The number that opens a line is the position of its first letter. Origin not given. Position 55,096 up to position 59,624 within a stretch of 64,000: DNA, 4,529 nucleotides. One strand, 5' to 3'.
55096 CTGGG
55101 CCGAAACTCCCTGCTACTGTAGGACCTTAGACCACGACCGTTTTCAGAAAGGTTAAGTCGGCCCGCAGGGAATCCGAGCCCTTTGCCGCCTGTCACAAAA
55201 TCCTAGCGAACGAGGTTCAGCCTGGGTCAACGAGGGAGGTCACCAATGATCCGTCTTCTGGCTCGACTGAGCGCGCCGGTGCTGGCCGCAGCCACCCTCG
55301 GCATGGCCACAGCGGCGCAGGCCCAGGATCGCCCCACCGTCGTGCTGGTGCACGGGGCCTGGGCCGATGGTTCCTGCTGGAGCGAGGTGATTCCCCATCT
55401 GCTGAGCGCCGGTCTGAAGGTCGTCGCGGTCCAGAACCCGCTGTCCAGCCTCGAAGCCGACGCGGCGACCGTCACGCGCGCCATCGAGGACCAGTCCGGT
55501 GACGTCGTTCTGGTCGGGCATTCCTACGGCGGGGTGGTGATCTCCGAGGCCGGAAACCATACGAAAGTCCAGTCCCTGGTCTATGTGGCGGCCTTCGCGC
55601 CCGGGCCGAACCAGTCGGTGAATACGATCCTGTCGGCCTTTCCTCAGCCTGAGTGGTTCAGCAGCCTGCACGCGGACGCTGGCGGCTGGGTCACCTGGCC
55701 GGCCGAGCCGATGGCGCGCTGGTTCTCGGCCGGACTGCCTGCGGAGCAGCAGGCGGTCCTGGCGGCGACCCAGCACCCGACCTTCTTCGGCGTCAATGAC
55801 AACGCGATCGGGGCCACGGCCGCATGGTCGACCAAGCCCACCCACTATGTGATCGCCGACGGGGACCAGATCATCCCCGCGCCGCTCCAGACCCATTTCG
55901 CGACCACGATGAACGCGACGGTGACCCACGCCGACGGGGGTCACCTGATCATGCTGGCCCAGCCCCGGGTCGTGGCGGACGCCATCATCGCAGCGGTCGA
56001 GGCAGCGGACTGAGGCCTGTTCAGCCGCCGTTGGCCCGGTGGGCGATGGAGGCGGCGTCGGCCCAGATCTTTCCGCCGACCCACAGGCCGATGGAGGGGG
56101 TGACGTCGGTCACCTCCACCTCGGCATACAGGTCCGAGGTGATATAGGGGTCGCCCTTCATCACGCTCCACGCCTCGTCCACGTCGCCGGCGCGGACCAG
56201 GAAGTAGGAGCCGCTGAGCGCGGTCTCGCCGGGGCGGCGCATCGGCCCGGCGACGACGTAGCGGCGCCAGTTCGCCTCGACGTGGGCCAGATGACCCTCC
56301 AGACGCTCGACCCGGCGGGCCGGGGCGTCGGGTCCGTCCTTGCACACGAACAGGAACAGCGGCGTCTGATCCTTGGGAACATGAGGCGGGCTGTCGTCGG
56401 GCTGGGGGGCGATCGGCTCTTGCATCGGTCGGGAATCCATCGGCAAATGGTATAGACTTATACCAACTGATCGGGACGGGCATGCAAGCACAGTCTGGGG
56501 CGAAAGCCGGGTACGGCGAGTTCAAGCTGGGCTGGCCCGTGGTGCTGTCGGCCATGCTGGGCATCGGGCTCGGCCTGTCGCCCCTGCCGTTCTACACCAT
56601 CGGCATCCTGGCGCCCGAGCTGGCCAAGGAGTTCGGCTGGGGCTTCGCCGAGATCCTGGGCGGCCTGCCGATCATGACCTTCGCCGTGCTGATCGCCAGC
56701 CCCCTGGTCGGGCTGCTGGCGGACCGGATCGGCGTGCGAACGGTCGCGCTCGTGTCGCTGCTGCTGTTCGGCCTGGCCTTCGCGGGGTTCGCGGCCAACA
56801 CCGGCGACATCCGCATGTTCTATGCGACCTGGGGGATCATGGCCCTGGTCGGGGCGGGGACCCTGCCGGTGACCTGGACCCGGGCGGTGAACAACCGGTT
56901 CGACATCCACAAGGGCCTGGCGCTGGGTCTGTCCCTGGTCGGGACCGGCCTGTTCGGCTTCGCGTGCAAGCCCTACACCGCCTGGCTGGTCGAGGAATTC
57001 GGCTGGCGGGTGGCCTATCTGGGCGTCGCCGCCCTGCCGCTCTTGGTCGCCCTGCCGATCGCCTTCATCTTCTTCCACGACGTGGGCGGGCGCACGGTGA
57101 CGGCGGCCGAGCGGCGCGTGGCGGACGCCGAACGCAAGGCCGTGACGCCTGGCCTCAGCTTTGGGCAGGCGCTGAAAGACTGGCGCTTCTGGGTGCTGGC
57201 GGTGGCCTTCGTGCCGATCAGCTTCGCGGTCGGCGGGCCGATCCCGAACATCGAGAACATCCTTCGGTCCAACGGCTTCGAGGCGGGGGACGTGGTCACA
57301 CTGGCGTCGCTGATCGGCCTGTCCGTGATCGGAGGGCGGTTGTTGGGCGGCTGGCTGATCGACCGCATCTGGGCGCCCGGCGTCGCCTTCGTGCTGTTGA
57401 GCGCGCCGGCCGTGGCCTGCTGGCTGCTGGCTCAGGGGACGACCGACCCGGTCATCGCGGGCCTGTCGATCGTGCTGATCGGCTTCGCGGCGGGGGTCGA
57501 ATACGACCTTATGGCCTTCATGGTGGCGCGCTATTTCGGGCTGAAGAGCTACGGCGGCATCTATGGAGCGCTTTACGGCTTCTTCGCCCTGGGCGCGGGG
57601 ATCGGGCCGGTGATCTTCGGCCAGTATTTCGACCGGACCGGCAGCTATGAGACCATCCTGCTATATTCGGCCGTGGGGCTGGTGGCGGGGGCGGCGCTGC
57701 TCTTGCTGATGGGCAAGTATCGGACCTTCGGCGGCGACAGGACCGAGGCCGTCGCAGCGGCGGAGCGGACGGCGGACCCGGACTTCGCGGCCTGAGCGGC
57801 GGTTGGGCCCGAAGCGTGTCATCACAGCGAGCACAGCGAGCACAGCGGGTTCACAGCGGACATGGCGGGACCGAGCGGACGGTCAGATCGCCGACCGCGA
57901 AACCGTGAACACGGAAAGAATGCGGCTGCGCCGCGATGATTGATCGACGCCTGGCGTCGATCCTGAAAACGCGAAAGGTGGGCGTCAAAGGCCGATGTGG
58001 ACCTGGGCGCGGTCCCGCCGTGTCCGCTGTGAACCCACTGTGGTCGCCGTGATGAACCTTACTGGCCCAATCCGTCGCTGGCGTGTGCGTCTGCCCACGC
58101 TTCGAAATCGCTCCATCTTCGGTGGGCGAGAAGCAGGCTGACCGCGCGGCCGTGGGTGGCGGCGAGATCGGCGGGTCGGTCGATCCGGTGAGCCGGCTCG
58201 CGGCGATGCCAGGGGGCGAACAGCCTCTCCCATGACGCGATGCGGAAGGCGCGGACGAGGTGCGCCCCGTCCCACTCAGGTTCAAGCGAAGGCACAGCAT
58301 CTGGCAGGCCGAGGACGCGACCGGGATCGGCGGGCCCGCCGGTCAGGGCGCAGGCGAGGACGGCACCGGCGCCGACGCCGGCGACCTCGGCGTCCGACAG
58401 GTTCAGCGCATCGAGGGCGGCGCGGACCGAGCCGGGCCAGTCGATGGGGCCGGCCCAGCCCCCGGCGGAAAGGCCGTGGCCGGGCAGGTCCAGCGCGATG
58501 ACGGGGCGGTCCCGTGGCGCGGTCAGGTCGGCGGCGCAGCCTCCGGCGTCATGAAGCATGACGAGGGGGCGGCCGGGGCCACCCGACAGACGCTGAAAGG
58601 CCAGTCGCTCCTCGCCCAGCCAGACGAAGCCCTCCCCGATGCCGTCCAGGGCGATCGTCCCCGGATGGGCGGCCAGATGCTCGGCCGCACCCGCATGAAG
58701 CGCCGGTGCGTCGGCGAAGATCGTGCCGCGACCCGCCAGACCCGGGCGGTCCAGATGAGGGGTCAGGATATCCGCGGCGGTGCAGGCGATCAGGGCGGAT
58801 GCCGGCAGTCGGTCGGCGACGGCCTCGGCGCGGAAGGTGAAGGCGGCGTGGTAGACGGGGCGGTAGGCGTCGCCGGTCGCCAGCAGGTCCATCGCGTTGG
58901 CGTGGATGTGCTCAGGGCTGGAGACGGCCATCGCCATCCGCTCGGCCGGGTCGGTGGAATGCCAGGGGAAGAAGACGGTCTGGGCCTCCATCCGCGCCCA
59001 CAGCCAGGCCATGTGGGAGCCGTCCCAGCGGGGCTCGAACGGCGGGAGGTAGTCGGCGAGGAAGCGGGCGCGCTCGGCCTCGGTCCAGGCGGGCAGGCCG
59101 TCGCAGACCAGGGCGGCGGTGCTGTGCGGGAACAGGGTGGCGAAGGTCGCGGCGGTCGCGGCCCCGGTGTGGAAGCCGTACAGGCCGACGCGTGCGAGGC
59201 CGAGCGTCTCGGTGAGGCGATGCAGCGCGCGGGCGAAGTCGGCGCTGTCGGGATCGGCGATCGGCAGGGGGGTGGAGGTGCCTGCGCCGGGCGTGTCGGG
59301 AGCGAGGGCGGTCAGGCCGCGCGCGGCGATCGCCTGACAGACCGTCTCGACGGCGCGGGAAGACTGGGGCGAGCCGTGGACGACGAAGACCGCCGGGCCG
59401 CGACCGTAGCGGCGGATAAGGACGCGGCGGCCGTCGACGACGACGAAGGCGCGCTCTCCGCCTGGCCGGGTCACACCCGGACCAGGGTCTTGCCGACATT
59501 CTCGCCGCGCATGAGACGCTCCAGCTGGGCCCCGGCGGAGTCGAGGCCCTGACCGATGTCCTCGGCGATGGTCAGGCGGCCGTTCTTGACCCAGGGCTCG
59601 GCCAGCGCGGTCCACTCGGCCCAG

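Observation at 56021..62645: Candidate undescribed small-molecule (enone/quinone/aromatic?) processing island with no cis regulator, next to an IS110 element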

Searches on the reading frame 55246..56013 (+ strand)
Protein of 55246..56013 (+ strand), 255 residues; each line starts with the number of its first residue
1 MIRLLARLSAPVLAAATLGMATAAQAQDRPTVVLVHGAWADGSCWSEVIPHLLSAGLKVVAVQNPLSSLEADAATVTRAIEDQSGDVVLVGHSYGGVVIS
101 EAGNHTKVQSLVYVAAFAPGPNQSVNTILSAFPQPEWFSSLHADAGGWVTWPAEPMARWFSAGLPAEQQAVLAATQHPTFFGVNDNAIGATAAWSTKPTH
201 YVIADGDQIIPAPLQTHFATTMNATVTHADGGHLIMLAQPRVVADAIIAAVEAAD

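Call 4: search_protein_families(library=pfam, proteins=[window:55246-56013:+], max_evalue=0.01)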
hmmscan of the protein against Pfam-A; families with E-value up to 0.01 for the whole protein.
window:55246-56013:+ (255 aa): 6 families
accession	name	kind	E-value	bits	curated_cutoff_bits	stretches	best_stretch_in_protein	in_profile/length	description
PF12697.13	Abhydrolase_6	-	1.2e-25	91.9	26.3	1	32-246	1-217/217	Alpha/beta hydrolase family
PF12695.13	Abhydrolase_5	-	2.1e-08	34.6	27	1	32-119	2-92/164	Alpha/beta hydrolase family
PF00561.26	Abhydrolase_1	-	1.3e-07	32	25.8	0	85-123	69-107/245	alpha/beta hydrolase fold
PF12146.15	Hydrolase_4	-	6.7e-05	22.7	27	0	65-120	54-113/239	Serine aminopeptidase, S33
PF06821.19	Ser_hydrolase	-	0.00056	20.3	22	1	44-126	14-100/172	Serine hydrolase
PF07224.18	Chlorophyllase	-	0.0051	16.1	26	0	16-64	29-77/301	Chlorophyllase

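Call 5: search_protein_families(library=ncbifam, proteins=[window:55246-56013:+], max_evalue=0.01)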
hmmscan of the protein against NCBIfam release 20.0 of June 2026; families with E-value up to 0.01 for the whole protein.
window:55246-56013:+ (255 aa): 5 families
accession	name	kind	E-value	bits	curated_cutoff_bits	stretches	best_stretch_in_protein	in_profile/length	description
TIGR03056.1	bchO_mg_che_rel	equivalog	2e-07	30.3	172.55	2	196-251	220-277/278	alpha/beta fold hydrolase BchO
NF011457.0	PRK14875.1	equivalog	9.1e-07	28.2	307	1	26-120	128-235/372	acetoin dehydrogenase dihydrolipoyllysine-residue acetyltransferase subunit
NF004514.1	PRK05855.1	equivalog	4.3e-06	25.6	455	1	24-62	17-54/578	SDR family oxidoreductase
TIGR01738.1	bioH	equivalog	2.2e-05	24.2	206.95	1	29-118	4-100/245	pimeloyl-ACP methyl ester esterase BioH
NF002938.0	PRK03592.1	equivalog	0.006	15.9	241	0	18-61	20-61/298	haloalkane dehalogenase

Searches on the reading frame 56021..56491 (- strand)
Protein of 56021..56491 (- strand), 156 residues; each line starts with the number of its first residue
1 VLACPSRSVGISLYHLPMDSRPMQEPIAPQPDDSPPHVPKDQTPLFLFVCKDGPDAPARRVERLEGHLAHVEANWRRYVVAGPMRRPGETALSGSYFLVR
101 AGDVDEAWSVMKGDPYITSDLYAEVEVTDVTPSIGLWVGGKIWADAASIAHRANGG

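Call 4: search_protein_families(library=pfam, proteins=[window:56021-56491:-], max_evalue=0.01)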
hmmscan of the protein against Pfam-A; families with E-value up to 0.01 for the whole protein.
window:56021-56491:- (156 aa): 1 family
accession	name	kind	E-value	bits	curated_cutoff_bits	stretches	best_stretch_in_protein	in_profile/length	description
PF03795.20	YCII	-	3e-08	34.5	24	1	45-130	2-94/95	YCII-related domain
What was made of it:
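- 56021..56425 (-): YciI-like protein (134 aa; start at MQEPIAP). Pfam YCII 34.5 bits (call 4).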

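Call 5: search_protein_families(library=ncbifam, proteins=[window:56021-56491:-], max_evalue=0.01)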
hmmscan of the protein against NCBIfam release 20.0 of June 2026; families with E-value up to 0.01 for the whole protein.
window:56021-56491:- (156 aa): 5 families
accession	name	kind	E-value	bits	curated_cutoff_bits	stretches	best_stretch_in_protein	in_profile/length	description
NF009502.0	PRK12863.1-1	equivalog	1.9e-08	34.6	137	1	45-129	2-85/96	YciI-like protein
NF009507.0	PRK12865.1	equivalog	5.1e-08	33.1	149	1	45-128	2-86/97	YciI-like protein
NF009504.0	PRK12863.1-4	equivalog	3.5e-07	30.2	134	1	44-128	2-89/97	YciI-like protein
NF008473.0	PRK11370.1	equivalog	8.5e-06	26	111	1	46-128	3-92/99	YciI family protein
NF009503.0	PRK12863.1-3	equivalog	0.00083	19.7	145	1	50-128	7-85/98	YciI-like protein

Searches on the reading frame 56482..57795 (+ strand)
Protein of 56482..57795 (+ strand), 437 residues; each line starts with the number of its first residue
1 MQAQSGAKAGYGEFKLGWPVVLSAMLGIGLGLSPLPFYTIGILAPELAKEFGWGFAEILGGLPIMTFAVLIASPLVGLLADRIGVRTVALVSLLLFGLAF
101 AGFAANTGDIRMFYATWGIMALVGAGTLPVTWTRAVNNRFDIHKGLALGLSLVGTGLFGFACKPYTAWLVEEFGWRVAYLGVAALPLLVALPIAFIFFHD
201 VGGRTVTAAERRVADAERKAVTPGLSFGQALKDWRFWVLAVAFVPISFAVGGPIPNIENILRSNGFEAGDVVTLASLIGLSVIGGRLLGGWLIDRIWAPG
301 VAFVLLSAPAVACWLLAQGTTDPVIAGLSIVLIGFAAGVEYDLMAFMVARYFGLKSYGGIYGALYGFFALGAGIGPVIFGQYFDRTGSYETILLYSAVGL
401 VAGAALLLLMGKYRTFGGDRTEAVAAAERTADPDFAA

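Call 4: search_protein_families(library=pfam, proteins=[window:56482-57795:+], max_evalue=0.01)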
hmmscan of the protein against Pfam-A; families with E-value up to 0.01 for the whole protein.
window:56482-57795:+ (437 aa): 1 family
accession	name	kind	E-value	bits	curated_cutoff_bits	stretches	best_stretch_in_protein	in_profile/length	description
PF07690.21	MFS_1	-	3e-33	115.6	33.4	1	27-376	2-347/347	Major Facilitator Superfamily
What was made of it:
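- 56482..57795 (+): MFS transporter of the monocarboxylate / oxalate-formate type. MFS_1 115.6 bits (call 4).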

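Call 5: search_protein_families(library=ncbifam, proteins=[window:56482-57795:+], max_evalue=0.01)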
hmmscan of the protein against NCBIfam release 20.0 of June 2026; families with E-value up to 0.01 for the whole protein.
window:56482-57795:+ (437 aa): 14 families
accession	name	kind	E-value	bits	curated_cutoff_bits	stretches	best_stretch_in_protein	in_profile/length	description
NF049980.1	SfMCT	equivalog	3.8e-41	141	320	1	24-398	5-377/378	L-lactate MFS transporter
TIGR00890.1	2A0111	subfamily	3e-29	102.1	374.85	1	37-402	19-374/377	oxalate/formate antiport family MFS transporter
NF038246.1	bile_salt_MFS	equivalog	4.8e-25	88.3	400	1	63-408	48-401/408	conjugated bile salt MFS transporter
TIGR00893.1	2A0114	subfamily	4.2e-14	52.3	395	1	39-409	12-397/399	D-galactonate transporter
NF033733.1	MFS_ArsK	equivalog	2.8e-13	49.4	400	1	37-408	20-383/388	arsenite efflux MFS transporter ArsK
TIGR04259.1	oxa_formateAnti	equivalog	1.2e-11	44.1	335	1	38-410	20-392/405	oxalate/formate MFS antiporter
TIGR00895.1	2A0115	subfamily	3.4e-11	42.7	418.55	1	38-380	34-395/398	aromatic acid/H+ symport family MFS transporter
TIGR00892.1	2A0113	subfamily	2.2e-08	33.2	586.1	1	16-417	16-426/455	monocarboxylate transporter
NF033135.1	cmx_cmrA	equivalog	5.8e-07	28.9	400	1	44-404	26-370/374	Cmx/CmrA family chloramphenicol efflux MFS transporter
NF008586.0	PRK11551.1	equivalog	3.5e-06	26.3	410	1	37-413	31-399/406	3-(3-hydroxy-phenyl)propionate transporter MhpT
NF008270.1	PRK11043.1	equivalog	1.4e-05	24.4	430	1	62-195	46-178/382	purine nucleoside transporter PunC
TIGR00880.1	2_A_01_02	superfamily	2.2e-05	24.6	131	1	67-197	9-138/141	multidrug resistance protein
NF011571.1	PRK14995.1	subfamily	6.7e-05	21.8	701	1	62-125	302-363/493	SmvA family efflux MFS transporter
TIGR00881.1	2A0104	subfamily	0.00011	21.4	407.75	1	70-200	44-173/379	phosphoglycerate transporter protein PgtP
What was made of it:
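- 56482..57795 (+): NCBIfam SfMCT 141 bits and OFA 102 bits, both below cut-off (call 5).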

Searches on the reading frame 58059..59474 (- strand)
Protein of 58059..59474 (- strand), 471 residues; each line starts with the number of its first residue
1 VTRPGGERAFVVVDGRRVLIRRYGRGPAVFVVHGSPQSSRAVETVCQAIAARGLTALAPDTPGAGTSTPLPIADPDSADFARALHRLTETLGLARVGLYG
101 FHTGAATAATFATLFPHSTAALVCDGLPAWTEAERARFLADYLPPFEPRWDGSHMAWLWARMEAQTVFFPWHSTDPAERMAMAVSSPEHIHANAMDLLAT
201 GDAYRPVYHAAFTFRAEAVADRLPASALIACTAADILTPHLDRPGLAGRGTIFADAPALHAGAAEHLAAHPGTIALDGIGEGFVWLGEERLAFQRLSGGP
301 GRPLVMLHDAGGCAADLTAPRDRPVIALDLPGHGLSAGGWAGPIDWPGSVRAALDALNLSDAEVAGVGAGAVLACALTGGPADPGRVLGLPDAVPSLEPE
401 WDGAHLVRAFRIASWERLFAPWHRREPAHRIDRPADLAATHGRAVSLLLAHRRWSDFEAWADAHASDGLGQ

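Call 4: search_protein_families(library=pfam, proteins=[window:58059-59474:-], max_evalue=0.01)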
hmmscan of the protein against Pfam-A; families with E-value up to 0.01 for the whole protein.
window:58059-59474:- (471 aa): 2 families
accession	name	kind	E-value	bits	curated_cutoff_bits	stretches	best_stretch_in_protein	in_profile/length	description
PF00561.26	Abhydrolase_1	-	2e-13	51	25.8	1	27-135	1-114/245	alpha/beta hydrolase fold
PF12146.15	Hydrolase_4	-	9.9e-09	35.3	27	1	28-199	6-164/239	Serine aminopeptidase, S33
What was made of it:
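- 58059..59474 (-): 471-aa internally duplicated alpha/beta-hydrolase-fold protein with an HGxP motif and an invariant G-x-H-T-G 'nucleophile elbow'; the C-terminal copy is degenerate. Pfam Abhydrolase_1 (call 4).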

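Call 5: search_protein_families(library=ncbifam, proteins=[window:58059-59474:-], max_evalue=0.01)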
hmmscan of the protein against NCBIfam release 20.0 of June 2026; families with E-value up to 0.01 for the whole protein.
window:58059-59474:- (471 aa): 12 families
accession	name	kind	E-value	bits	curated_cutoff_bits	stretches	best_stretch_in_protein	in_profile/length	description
NF011457.0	PRK14875.1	equivalog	5e-16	58.6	307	2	5-122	109-226/372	acetoin dehydrogenase dihydrolipoyllysine-residue acetyltransferase subunit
NF050089.1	i_nPHAscl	equivalog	1.6e-09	37.3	300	1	24-123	16-113/288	intracellular short-chain-length polyhydroxyalkanoate depolymerase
TIGR03056.1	bchO_mg_che_rel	equivalog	9.4e-09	34.7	172.55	1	9-118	9-119/278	alpha/beta fold hydrolase BchO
NF051488.1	bifunc_PcaDC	exception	1.7e-07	30.8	390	2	322-387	38-103/375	bifunctional 3-oxoadipate enol-lactonase/4-carboxymuconolactone decarboxylase PcaDC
NF002938.0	PRK03592.1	equivalog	2.5e-07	30.3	241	1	7-122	11-124/298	haloalkane dehalogenase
TIGR02427.1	protocat_pcaD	equivalog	4e-06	26.4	255.85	0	322-378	39-97/251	3-oxoadipate enol-lactonase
TIGR03695.1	menH_SHCHC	equivalog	2.6e-05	23.8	208.55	1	27-126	3-103/252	2-succinyl-6-hydroxy-2,4-cyclohexadiene-1-carboxylate synthase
NF045632.1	hydroxlase_HsaD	equivalog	0.0002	20.4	400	1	27-124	35-134/290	4,5:9,10-diseco-3-hydroxy-5,9,17-trioxoandrosta-1(10),2-diene-4-oate hydrolase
TIGR03343.1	biphenyl_bphD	equivalog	0.0013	18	462.15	1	21-126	25-133/282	2-hydroxy-6-oxo-6-phenylhexa-2,4-dienoate hydrolase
NF002043.0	PRK00870.1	subfamily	0.003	17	265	1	26-124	46-145/302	haloalkane dehalogenase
TIGR03611.1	RutD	equivalog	0.0073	15.7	238.5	0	60-241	46-215/258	pyrimidine utilization protein D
NF052543.1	PhlpBipLPA4030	equivalog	0.0092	15.2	450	0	323-357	98-131/312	phospholipase BipL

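Call 31: search_solved_structures(query=window:58059-59474:-, max_evalue=0.01)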
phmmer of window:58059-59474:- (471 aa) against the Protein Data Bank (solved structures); distinct sequences matched with E-value up to 0.01: 95 (the best 60 are shown).
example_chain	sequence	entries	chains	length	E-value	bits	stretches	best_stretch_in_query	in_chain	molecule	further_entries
7jqz_A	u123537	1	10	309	2.1e-07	33.1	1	7-131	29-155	Alpha/beta hydrolase fold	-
7cg6_B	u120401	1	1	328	2.6e-07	32.8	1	9-129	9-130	Epoxide hydrolase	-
7cg2_B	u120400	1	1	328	2.6e-07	32.8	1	9-129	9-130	Epoxide hydrolase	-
5y6y_B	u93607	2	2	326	2.8e-07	32.7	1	9-129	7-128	Epoxide hydrolase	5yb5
5y5d_B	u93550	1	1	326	2.8e-07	32.7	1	9-129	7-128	Epoxide hydrolase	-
5xm6_A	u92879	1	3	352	3e-07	32.5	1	9-129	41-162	Epoxide hydrolase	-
1a8s_A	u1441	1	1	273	8.4e-07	31.1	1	10-127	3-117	CHLOROPEROXIDASE F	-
5xmd_A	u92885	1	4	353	2.5e-06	29.5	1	9-131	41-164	Epoxide hydrolase A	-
1y37_A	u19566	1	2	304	3.1e-06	29.2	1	7-139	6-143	Fluoroacetate Dehalogenase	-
3b12_A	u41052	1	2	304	4.2e-06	28.8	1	7-139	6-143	Fluoroacetate dehalogenase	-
3hi4_A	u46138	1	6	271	4.5e-06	28.7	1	9-114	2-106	Arylesterase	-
3hea_A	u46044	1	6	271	4.5e-06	28.7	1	9-114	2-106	Arylesterase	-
9c9f_A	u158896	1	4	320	4.7e-06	28.6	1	9-124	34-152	Fluoroacetate dehalogenase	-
8hm5_A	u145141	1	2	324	8.3e-06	27.8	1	6-135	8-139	Epoxide hydrolase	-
1hkh_A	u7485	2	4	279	9e-06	27.7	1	23-121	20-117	GAMMA LACTAMASE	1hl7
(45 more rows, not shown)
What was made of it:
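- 58059..59474 (-): The nearest PDB sequences are epoxide hydrolases, fluoroacetate dehalogenases and Cif (call 31).
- On Alpha/beta-hydrolase fold enzymes (epoxide hydrolase / haloacid dehalogenase-like branch): The nearest PDB sequences are epoxide hydrolases and fluoroacetate dehalogenases (call 31).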
